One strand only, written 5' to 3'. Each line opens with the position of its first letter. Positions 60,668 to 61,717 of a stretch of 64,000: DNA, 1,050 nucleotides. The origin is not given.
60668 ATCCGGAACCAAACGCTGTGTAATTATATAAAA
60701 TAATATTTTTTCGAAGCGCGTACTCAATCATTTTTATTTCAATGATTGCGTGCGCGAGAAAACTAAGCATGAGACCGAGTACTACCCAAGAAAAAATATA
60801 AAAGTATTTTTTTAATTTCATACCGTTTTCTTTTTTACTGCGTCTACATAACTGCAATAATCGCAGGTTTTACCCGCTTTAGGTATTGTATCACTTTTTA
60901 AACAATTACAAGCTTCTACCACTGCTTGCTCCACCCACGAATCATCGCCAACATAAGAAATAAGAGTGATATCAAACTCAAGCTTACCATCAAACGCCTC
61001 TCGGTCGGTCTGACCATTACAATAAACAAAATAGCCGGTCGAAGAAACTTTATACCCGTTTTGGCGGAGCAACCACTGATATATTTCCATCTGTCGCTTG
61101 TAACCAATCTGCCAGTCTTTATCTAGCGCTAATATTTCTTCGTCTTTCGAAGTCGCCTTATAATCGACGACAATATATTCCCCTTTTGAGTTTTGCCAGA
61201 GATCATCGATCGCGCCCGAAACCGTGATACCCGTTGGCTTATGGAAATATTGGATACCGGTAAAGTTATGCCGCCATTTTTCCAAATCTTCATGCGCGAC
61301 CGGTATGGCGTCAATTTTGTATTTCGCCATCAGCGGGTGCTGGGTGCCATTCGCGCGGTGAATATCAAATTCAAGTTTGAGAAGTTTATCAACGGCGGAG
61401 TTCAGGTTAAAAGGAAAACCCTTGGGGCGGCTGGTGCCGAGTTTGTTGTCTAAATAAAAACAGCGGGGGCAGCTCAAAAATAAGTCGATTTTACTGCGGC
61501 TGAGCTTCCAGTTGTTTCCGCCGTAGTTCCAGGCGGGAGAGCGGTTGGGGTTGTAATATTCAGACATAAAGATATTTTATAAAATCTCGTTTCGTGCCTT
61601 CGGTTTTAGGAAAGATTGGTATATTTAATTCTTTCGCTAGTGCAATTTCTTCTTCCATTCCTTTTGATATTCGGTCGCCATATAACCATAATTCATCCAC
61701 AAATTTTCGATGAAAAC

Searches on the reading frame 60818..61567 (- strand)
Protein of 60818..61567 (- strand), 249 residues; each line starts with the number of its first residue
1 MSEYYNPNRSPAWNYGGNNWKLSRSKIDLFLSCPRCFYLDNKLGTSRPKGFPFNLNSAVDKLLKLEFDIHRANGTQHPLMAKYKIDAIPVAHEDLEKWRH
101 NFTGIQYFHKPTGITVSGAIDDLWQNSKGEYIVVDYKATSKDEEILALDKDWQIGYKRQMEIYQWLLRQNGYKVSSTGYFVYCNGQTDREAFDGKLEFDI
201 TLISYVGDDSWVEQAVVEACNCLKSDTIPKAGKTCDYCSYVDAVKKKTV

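Call 66: search_protein_families(library=pfam, proteins=[window:60818-61567:-], max_evalue=0.001)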
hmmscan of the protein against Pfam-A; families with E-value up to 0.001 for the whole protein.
window:60818-61567:- (249 aa): 1 family
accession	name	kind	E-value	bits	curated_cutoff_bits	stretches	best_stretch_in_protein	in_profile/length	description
PF12705.13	PDDEXK_1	-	6e-14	53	22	1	94-241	99-243/247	PD-(D/E)XK nuclease superfamily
